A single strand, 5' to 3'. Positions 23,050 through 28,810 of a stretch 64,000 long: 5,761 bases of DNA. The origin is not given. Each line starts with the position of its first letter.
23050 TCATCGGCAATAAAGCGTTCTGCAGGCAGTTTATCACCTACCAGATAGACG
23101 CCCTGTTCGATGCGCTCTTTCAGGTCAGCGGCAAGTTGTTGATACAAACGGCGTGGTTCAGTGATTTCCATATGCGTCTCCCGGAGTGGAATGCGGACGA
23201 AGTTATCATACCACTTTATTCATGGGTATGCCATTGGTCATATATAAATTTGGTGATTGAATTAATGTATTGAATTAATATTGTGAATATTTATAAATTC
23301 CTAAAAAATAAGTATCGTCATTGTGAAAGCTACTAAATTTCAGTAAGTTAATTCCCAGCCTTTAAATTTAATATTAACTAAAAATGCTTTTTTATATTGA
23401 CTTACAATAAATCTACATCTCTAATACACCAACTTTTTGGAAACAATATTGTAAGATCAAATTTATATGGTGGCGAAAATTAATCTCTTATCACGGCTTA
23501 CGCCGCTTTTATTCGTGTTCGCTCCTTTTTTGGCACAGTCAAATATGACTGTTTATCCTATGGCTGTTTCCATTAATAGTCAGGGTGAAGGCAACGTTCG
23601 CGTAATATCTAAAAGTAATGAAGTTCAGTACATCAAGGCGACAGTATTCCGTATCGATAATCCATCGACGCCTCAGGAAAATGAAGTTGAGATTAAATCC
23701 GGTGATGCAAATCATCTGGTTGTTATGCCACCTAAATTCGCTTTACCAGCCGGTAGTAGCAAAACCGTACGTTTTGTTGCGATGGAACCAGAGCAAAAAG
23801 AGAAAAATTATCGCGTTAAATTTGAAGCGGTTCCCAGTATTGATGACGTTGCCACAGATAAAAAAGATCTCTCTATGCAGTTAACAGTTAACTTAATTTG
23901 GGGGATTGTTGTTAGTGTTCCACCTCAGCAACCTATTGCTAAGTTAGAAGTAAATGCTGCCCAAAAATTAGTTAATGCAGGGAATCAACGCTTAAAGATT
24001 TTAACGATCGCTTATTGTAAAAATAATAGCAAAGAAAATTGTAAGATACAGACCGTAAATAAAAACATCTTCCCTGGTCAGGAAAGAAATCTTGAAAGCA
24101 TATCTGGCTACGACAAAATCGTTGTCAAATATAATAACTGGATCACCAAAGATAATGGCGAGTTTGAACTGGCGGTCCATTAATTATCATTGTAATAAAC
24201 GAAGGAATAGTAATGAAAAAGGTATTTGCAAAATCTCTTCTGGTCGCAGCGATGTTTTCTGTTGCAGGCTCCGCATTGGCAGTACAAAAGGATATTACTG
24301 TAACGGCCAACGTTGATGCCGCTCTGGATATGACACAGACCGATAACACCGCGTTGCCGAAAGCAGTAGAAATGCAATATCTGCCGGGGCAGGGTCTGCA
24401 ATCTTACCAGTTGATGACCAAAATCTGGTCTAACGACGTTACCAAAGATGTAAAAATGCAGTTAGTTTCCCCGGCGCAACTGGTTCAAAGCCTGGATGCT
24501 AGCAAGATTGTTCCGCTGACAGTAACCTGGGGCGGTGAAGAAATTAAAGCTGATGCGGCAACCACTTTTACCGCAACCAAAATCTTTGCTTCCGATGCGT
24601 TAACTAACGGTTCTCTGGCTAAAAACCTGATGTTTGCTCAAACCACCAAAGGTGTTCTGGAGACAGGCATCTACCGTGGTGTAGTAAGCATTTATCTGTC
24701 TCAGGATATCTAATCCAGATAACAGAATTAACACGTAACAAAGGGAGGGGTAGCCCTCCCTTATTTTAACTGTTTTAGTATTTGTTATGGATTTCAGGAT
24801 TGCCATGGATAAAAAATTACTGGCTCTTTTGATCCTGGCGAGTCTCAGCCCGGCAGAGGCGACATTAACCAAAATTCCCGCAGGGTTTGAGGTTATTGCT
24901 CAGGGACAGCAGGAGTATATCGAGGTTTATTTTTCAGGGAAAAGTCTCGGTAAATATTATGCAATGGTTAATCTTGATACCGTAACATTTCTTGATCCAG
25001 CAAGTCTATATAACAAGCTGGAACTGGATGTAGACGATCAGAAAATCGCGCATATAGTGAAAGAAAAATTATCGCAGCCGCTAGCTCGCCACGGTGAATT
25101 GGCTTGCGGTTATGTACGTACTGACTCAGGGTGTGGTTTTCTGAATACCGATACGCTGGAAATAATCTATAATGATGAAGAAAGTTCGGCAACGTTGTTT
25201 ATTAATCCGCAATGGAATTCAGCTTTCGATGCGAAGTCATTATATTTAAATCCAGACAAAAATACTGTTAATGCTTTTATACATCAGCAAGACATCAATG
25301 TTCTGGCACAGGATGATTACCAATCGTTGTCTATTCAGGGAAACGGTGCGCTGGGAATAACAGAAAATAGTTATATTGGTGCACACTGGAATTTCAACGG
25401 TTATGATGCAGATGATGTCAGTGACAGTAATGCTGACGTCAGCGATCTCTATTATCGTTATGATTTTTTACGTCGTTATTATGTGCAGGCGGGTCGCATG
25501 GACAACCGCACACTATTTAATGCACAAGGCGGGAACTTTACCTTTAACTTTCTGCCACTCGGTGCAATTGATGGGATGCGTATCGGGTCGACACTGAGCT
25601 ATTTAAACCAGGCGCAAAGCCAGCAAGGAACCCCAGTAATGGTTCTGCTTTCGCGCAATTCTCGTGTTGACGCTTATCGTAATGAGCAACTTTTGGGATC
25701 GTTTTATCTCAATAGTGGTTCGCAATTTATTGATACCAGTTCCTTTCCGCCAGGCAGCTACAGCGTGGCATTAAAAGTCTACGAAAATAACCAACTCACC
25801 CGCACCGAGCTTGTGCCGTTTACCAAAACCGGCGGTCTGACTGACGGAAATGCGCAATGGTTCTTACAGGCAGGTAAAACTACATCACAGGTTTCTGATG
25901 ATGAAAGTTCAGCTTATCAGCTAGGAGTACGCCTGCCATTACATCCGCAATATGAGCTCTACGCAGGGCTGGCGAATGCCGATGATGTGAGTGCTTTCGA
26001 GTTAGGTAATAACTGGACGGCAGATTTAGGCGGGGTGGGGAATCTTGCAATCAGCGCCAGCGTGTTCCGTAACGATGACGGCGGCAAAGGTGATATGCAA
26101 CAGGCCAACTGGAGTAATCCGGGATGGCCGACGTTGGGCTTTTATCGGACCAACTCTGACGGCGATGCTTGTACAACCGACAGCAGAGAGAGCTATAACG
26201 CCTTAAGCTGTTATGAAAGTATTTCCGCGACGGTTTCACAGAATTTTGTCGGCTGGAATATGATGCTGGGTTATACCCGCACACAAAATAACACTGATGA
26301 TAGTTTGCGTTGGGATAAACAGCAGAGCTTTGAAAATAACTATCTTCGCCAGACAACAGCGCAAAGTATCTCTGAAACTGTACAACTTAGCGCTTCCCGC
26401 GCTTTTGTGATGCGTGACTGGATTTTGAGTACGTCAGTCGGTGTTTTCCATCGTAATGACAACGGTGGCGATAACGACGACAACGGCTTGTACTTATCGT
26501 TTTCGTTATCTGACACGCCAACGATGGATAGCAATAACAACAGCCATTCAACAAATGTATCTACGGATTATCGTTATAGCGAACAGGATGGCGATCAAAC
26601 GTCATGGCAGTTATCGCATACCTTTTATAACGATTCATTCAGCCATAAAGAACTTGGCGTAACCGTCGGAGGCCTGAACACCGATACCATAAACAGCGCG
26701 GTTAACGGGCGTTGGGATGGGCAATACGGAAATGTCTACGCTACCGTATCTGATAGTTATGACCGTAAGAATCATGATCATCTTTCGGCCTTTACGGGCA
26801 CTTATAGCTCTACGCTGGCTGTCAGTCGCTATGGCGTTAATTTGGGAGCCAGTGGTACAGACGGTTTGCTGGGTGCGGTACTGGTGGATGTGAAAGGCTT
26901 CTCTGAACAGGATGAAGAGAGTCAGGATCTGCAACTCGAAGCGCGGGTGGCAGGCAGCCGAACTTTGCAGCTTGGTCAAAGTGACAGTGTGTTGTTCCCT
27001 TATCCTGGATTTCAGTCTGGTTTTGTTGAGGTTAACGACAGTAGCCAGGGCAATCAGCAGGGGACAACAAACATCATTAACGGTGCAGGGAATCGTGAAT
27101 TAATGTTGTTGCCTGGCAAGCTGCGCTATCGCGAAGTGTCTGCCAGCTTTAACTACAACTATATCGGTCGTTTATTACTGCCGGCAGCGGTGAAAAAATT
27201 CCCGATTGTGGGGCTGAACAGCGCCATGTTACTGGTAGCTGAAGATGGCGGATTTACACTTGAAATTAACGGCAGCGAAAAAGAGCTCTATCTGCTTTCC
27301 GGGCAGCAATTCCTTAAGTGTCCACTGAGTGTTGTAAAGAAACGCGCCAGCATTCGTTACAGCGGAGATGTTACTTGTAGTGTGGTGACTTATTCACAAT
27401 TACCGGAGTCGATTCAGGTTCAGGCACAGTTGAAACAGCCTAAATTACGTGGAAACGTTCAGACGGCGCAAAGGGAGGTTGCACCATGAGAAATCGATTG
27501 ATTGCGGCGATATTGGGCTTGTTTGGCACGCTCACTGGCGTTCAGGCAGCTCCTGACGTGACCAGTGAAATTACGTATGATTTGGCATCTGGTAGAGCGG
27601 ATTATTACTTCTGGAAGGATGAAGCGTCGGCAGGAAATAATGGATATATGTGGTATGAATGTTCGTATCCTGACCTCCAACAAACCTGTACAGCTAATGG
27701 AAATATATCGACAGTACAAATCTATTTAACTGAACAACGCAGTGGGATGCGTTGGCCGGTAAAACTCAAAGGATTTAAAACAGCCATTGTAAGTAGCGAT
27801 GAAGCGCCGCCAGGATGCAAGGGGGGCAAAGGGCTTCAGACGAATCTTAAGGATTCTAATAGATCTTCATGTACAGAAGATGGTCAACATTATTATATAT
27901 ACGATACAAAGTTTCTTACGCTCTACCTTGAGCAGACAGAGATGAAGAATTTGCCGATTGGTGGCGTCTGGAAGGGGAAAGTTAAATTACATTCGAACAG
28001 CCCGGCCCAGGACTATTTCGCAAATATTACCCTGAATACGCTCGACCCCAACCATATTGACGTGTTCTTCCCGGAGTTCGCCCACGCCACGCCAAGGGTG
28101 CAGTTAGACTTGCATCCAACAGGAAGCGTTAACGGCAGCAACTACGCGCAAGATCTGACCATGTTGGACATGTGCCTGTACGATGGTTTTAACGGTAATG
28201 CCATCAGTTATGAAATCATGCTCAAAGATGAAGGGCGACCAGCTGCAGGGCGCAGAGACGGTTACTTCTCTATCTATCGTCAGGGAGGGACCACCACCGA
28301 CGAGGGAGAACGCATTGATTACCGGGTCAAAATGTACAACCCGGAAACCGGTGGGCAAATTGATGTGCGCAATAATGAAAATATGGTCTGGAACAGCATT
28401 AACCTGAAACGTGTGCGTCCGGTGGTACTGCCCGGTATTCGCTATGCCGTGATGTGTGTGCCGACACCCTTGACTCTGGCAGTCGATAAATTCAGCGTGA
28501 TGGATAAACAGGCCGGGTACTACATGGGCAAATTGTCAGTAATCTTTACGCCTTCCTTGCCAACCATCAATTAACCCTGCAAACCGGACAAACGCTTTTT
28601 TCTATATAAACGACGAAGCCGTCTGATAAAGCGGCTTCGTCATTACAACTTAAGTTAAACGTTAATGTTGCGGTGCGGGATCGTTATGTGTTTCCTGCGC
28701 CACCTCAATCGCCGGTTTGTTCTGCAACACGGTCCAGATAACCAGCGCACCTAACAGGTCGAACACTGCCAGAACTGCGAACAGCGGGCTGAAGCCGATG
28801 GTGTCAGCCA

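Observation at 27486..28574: Candidate two-domain tip adhesin of unknown receptor specificity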

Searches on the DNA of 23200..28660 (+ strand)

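Call 6: search_dna_similar(query=window:23200-28660:+, collection=ecoli_genomes, mode=near, max_rows=20)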
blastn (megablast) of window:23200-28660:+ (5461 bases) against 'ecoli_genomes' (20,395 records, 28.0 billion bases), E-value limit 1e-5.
Records with a match: 1921; places in all: 1926; records where one place covers at least 80% of the query: 1900.
Genomes with a match: 1921 of 5426; with a place that covers at least 80% of the query: 1900. Places per genome that has any: lowest 1, median 1, highest 2. On chromosomes: 1926 places; on plasmids: 0.
Best place of each record, by identity: >=99% 1426; 95-99% 68; 90-95% 187; 80-90% 240.
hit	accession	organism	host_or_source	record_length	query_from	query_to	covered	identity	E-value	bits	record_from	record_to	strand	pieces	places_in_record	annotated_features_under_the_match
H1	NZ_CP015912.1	Escherichia coli strain 210205630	swine cecum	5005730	1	5461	100%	100.0%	0e+0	10104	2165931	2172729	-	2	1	TcfC E-set like domain-containing protein | IS4-like element ISVsa5 family transposase | CfaE/CblD family pilus tip adhesin | fimbria/pilus periplasmic chaperone | CS1 type fimbrial major subunit (x2)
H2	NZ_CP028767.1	Escherichia coli strain A7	Orangutan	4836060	1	5461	100%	100.0%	0e+0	10085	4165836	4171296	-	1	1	TcfC E-set like domain-containing protein | CfaE/CblD family pilus tip adhesin | fimbria/pilus periplasmic chaperone | CS1 type fimbrial major subunit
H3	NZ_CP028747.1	Escherichia coli strain A28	Tachyglossus aculeatus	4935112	1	5461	100%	100.0%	0e+0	10085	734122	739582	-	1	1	TcfC E-set like domain-containing protein | CfaE/CblD family pilus tip adhesin | fimbria/pilus periplasmic chaperone | CS1 type fimbrial major subunit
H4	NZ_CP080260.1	Escherichia coli strain 135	Chicken fecal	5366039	1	5461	100%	100.0%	0e+0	10085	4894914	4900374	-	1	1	TcfC E-set like domain-containing protein | CfaE/CblD family pilus tip adhesin | fimbria/pilus periplasmic chaperone | CS1 type fimbrial major subunit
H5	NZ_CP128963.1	Escherichia coli strain TUM1887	missing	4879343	1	5461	100%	100.0%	0e+0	10085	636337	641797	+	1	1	TcfC E-set like domain-containing protein | CfaE/CblD family pilus tip adhesin | fimbria/pilus periplasmic chaperone | CS1 type fimbrial major subunit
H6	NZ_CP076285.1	Escherichia coli strain 41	not applicable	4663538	1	5461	100%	100.0%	0e+0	10085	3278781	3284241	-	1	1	TcfC E-set like domain-containing protein | CfaE/CblD family pilus tip adhesin | fimbria/pilus periplasmic chaperone | CS1 type fimbrial major subunit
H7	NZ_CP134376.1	Escherichia coli strain TUM12355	Chicken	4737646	1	5461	100%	100.0%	0e+0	10085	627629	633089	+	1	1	TcfC E-set like domain-containing protein | CfaE/CblD family pilus tip adhesin | fimbria/pilus periplasmic chaperone | CS1 type fimbrial major subunit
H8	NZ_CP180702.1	Escherichia coli strain FREC5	Homo sapiens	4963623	1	5461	100%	100.0%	0e+0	10085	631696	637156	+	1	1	TcfC E-set like domain-containing protein | CfaE/CblD family pilus tip adhesin | fimbria/pilus periplasmic chaperone | CS1 type fimbrial major subunit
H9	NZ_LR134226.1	Escherichia coli strain NCTC9088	missing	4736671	1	5461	100%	100.0%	0e+0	10085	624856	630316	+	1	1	TcfC E-set like domain-containing protein | CfaE/CblD family pilus tip adhesin | fimbria/pilus periplasmic chaperone | CS1 type fimbrial major subunit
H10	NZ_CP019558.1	Escherichia coli strain KSC207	porcine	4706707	1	5461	100%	100.0%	0e+0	10080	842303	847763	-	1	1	TcfC E-set like domain-containing protein | CfaE/CblD family pilus tip adhesin | fimbria/pilus periplasmic chaperone | CS1 type fimbrial major subunit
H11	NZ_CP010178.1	Escherichia coli strain H15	not applicable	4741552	1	5461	100%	100.0%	0e+0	10080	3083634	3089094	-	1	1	TcfC E-set like domain-containing protein | CfaE/CblD family pilus tip adhesin | fimbria/pilus periplasmic chaperone | CS1 type fimbrial major subunit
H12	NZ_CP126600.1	Escherichia coli strain Ec1119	Carrots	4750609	1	5461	100%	100.0%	0e+0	10080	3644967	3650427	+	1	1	TcfC E-set like domain-containing protein | CfaE/CblD family pilus tip adhesin | fimbria/pilus periplasmic chaperone | CS1 type fimbrial major subunit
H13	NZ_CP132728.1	Escherichia coli strain LZSFT34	-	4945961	1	5461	100%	100.0%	0e+0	10080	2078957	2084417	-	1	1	TcfC E-set like domain-containing protein | CblD like pilus biogenesis initiator family protein | fimbria/pilus periplasmic chaperone | CS1 type fimbrial major subunit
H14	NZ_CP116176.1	Escherichia coli strain DETEC-E601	sink countertop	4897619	1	5461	100%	100.0%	0e+0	10080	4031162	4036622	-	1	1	TcfC E-set like domain-containing protein | CfaE/CblD family pilus tip adhesin | fimbria/pilus periplasmic chaperone | CS1 type fimbrial major subunit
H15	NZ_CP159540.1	Escherichia coli strain PEC1011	Wild bird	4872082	1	5461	100%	100.0%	0e+0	10080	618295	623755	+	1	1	TcfC E-set like domain-containing protein | CfaE/CblD family pilus tip adhesin | fimbria/pilus periplasmic chaperone | CS1 type fimbrial major subunit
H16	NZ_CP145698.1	Escherichia coli strain S1-KEN-03-A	Homo sapiens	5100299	1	5461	100%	100.0%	0e+0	10080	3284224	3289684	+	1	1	TcfC E-set like domain-containing protein | CfaE/CblD family pilus tip adhesin | fimbria/pilus periplasmic chaperone | CS1 type fimbrial major subunit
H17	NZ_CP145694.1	Escherichia coli strain S1-KEN-04-A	Homo sapiens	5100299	1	5461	100%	100.0%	0e+0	10080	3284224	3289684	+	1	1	TcfC E-set like domain-containing protein | CfaE/CblD family pilus tip adhesin | fimbria/pilus periplasmic chaperone | CS1 type fimbrial major subunit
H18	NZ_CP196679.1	Escherichia coli strain 99RCEF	Fregata magnificens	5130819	1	5461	100%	100.0%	0e+0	10080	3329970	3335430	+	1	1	TcfC E-set like domain-containing protein | CfaE/CblD family pilus tip adhesin | fimbria/pilus periplasmic chaperone | CS1 type fimbrial major subunit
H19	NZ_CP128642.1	Escherichia coli strain WL164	Homo sapiens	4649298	1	5461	100%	100.0%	0e+0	10080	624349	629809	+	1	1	TcfC E-set like domain-containing protein | CfaE/CblD family pilus tip adhesin | fimbria/pilus periplasmic chaperone | CS1 type fimbrial major subunit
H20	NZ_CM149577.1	Escherichia coli strain MEI1O2-23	Soil surface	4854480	1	5461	100%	100.0%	0e+0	10080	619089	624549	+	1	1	TcfC E-set like domain-containing protein | CblD like pilus biogenesis initiator family protein | fimbria/pilus periplasmic chaperone | CS1 type fimbrial major subunit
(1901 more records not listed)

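Call 8: get_annotated_region(hit=H2, flank=4000)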
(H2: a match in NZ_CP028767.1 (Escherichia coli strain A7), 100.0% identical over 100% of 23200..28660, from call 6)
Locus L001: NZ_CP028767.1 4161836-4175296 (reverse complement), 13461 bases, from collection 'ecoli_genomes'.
description: Escherichia coli strain A7 chromosome, complete genome
organism: Escherichia coli strain A7 (NCBI taxid 562)
replicon: chromosome; assembly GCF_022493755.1
host: Orangutan; source: feces; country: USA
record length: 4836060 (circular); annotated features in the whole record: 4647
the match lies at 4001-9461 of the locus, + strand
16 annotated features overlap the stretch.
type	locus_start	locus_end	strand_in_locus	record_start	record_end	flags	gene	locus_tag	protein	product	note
CDS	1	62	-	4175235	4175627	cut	yqjF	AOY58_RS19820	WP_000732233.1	DoxX family protein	-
CDS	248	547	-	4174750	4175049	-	yqjK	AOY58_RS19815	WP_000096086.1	YqjK-like family protein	-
CDS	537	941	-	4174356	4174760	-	yqjE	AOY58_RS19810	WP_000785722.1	phage holin family protein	-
CDS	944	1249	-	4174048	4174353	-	yqjD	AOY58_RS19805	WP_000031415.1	DUF883 family protein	-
CDS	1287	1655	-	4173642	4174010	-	yqjC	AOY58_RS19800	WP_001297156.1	DUF1090 family protein YqjC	-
CDS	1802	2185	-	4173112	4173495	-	mzrA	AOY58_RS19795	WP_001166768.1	EnvZ/OmpR regulon moderator MzrA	-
CDS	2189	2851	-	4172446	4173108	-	yqjA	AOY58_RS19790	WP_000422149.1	DedA family general envelope maintenance protein YqjA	-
CDS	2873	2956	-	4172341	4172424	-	yqiM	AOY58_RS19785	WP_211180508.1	protein YqiM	-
CDS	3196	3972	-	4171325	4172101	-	exuR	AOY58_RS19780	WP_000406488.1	transcriptional regulator ExuR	-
CDS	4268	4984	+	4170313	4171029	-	-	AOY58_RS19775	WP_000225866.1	fimbria/pilus periplasmic chaperone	-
CDS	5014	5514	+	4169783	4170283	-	-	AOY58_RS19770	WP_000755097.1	CS1 type fimbrial major subunit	-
CDS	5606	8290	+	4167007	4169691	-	-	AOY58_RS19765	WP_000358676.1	TcfC E-set like domain-containing protein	-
CDS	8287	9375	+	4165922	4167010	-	-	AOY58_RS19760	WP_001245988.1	CfaE/CblD family pilus tip adhesin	-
CDS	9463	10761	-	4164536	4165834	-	exuT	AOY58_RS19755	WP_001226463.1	hexuronate transporter ExuT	-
CDS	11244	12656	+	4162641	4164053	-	uxaC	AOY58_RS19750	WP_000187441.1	glucuronate isomerase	-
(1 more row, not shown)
